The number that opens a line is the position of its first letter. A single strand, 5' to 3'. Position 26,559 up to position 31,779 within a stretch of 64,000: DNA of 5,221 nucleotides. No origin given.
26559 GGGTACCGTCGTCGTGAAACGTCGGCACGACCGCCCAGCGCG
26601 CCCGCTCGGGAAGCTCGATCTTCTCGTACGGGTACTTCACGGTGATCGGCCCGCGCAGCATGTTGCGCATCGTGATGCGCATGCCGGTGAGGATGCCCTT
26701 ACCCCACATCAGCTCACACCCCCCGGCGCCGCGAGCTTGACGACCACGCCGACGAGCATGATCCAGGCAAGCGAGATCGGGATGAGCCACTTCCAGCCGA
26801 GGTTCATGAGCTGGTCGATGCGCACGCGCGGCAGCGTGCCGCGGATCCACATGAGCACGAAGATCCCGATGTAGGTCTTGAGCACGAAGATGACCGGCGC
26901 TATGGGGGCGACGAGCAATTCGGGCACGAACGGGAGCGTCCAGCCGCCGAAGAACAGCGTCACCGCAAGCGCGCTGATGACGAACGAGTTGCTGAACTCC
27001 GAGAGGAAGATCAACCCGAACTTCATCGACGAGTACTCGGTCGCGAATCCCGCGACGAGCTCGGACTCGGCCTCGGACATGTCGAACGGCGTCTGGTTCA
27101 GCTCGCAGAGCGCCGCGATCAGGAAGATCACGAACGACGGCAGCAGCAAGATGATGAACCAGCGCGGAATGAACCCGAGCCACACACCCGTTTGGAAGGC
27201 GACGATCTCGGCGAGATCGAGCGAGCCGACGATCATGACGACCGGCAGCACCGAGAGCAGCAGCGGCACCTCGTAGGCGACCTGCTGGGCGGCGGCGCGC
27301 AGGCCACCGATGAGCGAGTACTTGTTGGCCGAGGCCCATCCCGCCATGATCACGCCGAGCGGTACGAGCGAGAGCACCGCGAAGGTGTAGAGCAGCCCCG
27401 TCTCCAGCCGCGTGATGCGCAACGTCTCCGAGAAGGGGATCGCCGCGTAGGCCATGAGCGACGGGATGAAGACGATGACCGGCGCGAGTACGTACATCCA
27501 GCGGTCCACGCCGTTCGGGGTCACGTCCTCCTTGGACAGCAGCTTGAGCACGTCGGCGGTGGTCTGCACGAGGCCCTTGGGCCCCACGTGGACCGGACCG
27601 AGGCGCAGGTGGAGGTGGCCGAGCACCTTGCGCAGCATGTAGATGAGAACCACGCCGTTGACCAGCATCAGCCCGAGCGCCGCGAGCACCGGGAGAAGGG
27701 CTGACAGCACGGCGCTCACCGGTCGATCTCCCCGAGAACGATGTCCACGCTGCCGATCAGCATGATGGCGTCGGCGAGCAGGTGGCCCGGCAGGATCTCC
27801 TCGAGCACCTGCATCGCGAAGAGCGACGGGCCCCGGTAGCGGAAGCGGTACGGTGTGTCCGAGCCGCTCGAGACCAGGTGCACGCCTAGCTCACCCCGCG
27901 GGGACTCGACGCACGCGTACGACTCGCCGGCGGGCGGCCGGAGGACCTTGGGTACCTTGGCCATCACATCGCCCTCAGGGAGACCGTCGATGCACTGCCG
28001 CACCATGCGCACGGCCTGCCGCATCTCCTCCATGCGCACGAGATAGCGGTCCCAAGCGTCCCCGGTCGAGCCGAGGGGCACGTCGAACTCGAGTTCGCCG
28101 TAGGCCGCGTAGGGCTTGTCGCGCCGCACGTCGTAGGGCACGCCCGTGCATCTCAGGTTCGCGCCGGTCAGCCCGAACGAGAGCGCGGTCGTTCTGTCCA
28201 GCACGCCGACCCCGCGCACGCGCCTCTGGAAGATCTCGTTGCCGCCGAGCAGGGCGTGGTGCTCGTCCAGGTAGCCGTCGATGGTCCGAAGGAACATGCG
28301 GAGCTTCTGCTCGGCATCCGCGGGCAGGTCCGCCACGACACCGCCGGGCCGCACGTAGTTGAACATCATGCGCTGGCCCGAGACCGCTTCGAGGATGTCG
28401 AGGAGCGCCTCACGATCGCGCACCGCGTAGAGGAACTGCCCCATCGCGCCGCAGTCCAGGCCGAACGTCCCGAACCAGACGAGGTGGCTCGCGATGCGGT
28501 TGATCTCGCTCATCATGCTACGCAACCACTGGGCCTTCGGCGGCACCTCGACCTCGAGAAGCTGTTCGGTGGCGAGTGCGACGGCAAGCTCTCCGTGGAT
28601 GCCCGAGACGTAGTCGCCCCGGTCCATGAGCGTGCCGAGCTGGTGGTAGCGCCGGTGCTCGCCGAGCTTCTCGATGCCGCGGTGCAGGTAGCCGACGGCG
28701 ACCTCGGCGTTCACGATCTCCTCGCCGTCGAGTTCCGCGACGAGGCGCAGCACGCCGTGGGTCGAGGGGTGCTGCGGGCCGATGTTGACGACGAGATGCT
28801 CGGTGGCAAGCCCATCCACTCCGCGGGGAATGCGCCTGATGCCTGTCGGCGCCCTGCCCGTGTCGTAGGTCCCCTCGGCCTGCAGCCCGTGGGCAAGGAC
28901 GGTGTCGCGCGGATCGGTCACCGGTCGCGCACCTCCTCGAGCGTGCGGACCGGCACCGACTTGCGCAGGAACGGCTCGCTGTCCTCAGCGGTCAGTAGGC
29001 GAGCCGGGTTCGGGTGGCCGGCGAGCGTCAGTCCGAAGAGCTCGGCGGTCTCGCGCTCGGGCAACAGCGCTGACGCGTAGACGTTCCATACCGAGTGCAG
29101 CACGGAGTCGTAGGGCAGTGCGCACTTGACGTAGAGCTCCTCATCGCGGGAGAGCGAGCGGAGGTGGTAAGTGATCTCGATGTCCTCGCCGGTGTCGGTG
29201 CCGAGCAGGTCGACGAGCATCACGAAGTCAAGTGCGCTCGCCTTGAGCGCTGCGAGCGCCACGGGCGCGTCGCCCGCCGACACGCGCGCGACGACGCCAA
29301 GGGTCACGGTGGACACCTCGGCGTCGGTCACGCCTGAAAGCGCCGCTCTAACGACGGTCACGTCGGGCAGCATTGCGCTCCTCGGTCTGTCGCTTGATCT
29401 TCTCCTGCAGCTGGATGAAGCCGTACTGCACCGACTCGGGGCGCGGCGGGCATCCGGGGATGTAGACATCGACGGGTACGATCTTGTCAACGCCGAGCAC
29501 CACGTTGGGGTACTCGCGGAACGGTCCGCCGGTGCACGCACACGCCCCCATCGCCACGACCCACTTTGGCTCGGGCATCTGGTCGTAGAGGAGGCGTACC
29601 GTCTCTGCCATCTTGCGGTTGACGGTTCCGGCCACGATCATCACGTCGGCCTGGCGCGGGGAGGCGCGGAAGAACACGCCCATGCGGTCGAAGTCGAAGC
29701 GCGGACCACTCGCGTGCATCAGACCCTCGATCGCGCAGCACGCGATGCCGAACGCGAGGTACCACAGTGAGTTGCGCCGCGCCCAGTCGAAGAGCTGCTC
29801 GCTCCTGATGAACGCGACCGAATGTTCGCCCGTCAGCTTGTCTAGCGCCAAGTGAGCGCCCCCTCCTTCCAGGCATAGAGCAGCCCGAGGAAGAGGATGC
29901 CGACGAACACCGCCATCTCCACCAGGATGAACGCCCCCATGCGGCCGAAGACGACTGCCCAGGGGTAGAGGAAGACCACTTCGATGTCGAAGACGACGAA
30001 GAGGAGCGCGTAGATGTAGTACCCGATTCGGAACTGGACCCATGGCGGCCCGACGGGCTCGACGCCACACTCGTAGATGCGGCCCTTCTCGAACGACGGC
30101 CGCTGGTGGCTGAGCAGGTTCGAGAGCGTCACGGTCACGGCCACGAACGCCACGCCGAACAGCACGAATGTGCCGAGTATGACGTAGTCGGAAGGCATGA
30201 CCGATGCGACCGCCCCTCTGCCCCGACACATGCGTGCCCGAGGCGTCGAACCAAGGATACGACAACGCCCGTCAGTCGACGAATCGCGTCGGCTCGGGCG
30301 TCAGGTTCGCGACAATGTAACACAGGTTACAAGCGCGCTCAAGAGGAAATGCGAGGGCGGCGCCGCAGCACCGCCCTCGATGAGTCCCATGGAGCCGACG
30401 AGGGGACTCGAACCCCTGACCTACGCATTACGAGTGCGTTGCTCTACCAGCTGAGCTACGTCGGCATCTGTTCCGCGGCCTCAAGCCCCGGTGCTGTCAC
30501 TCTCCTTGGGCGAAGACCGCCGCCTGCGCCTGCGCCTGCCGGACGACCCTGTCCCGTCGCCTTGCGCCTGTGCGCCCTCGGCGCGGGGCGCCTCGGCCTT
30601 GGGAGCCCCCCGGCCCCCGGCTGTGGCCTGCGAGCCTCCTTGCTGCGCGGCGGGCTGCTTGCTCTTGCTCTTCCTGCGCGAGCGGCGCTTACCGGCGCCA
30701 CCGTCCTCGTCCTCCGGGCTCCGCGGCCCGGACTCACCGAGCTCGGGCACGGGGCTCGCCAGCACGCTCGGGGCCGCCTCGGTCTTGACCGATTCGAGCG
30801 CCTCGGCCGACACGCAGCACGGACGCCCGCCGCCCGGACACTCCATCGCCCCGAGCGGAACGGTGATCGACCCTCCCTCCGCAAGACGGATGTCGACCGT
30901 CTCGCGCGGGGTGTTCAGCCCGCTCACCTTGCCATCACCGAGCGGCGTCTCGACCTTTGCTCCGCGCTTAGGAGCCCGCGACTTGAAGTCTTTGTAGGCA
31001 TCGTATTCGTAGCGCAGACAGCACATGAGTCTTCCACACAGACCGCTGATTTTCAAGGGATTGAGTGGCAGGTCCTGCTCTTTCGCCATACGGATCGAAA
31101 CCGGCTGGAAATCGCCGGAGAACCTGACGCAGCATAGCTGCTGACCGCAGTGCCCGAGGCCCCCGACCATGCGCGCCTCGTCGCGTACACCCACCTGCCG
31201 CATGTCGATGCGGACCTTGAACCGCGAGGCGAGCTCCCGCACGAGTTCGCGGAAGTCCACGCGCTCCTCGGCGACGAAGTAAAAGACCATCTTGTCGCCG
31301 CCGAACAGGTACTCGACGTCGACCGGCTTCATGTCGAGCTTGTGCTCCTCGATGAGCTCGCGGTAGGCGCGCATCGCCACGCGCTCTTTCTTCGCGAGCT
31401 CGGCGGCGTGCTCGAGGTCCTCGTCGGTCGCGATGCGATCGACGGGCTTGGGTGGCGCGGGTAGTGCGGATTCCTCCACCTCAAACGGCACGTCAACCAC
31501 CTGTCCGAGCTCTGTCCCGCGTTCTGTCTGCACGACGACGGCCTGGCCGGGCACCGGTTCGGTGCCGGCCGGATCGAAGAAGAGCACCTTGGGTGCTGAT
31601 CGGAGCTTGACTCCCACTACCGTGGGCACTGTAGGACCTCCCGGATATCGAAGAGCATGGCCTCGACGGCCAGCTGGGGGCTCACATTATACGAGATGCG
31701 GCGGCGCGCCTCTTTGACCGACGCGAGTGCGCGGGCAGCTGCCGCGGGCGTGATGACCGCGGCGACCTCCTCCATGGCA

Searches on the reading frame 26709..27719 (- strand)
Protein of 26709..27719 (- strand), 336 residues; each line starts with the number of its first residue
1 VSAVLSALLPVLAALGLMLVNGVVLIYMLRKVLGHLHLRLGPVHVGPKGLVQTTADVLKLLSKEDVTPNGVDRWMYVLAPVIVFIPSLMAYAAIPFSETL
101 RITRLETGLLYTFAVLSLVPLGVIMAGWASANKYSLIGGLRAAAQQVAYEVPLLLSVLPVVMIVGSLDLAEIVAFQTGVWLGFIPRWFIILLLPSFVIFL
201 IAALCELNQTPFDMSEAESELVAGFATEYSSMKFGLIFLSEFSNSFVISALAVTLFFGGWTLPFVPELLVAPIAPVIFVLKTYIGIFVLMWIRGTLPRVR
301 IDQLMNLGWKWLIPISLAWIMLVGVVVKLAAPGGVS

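Call 54: search_protein_families(library=pfam, proteins=[window:26709-27719:-], max_evalue=0.00001)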
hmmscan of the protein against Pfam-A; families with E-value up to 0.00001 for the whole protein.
window:26709-27719:- (336 aa): 1 family
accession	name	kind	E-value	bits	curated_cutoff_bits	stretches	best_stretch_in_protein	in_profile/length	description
PF00146.26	NADHdh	-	3.4e-111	371.8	27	1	12-323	4-297/298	NADH dehydrogenase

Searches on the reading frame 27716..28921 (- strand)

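Call 54: search_protein_families(library=pfam, proteins=[window:27716-28921:-], max_evalue=0.00001)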
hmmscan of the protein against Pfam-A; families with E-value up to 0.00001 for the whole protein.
window:27716-28921:- (401 aa): 1 family
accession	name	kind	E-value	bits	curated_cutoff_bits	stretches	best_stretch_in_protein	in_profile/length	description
PF00346.24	Complex1_49kDa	-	2.4e-90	302.7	24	2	156-327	1-172/271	Respiratory-chain NADH dehydrogenase, 49 Kd subunit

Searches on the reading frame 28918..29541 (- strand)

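Call 54: search_protein_families(library=pfam, proteins=[window:28918-29541:-], max_evalue=0.00001)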
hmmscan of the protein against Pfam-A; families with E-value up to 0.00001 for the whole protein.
window:28918-29541:- (207 aa): 1 family
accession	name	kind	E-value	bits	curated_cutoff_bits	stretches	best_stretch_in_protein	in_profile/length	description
PF00329.25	Complex1_30kDa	-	1.8e-21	77.4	22.5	1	87-199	3-121/124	Respiratory-chain NADH dehydrogenase, 30 Kd subunit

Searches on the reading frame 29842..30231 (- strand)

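Call 54: search_protein_families(library=pfam, proteins=[window:29842-30231:-], max_evalue=0.00001)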
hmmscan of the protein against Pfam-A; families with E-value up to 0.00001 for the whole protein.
window:29842-30231:- (129 aa): 1 family
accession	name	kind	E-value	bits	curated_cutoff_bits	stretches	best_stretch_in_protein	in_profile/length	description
PF00507.24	Oxidored_q4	-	2.3e-36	124.4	23.3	1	31-128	2-99/99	NADH-ubiquinone/plastoquinone oxidoreductase, chain 3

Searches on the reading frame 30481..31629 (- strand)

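Call 54: search_protein_families(library=pfam, proteins=[window:30481-31629:-], max_evalue=0.00001)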
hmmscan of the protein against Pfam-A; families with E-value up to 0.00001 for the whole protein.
window:30481-31629:- (382 aa): 1 family
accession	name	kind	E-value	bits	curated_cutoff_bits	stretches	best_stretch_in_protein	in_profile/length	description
PF04468.17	PSP1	-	3.8e-32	110.9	27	1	61-146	1-86/86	PSP1 C-terminal conserved region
